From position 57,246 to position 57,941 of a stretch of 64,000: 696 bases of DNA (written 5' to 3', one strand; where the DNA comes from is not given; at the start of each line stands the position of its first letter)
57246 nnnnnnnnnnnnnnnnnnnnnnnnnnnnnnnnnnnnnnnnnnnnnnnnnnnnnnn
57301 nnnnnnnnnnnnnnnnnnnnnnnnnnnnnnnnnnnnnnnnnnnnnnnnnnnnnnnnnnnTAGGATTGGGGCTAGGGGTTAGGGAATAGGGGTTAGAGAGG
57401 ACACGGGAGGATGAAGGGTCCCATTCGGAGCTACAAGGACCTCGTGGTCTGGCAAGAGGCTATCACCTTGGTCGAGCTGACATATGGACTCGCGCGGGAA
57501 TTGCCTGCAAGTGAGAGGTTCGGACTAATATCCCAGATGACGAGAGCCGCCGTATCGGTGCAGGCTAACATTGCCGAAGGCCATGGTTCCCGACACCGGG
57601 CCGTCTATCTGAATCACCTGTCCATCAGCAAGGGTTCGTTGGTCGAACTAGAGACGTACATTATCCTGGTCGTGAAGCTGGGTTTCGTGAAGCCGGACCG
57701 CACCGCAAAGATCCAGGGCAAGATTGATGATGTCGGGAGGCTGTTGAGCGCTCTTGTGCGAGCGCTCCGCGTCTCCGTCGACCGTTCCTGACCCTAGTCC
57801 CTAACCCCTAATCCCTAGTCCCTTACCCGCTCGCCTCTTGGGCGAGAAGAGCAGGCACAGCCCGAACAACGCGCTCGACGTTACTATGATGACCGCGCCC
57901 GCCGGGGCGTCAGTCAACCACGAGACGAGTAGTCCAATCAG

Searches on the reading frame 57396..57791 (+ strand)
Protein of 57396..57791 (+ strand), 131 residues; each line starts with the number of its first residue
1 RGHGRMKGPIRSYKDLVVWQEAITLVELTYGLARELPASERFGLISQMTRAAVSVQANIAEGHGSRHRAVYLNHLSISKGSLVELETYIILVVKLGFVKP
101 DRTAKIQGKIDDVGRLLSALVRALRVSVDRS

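Call 23: search_protein_families(library=pfam, proteins=[window:57396-57791:+])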
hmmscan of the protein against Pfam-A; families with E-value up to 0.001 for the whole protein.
window:57396-57791:+ (131 aa): 2 families
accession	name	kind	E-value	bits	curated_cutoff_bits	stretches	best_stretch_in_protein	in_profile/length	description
PF05635.17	23S_rRNA_IVP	-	9.4e-31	106.6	33.8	1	14-118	1-105/106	23S rRNA-intervening sequence protein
PF22296.2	bAvd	-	3e-06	28.1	40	1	17-122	2-105/107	bAvd-like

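Call 58: search_protein_families(library=ncbifam, proteins=[window:57396-57791:+])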
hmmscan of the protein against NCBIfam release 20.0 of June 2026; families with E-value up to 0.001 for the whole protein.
window:57396-57791:+ (131 aa): 4 families
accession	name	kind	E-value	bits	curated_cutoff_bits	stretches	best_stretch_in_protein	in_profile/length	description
NF008911.0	PRK12275.1-2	subfamily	5.2e-35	120.5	137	1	10-125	1-116/118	hypothetical protein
TIGR02436.1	TIGR02436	subfamily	3.9e-28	97.9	24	1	18-124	1-108/109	four helix bundle protein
NF008912.0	PRK12275.1-6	subfamily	4.6e-19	68.6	124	1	12-126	2-113/117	hypothetical protein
NF033474.1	DivGenRetAVD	equivalog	1.1e-06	28.9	80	1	18-120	3-102/104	diversity-generating retroelement protein Avd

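Call 89: search_protein_families(library=padloc, proteins=[window:57396-57791:+], max_evalue=0.01)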
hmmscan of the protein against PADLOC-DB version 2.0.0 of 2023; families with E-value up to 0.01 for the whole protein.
window:57396-57791:+ (131 aa): 0 families
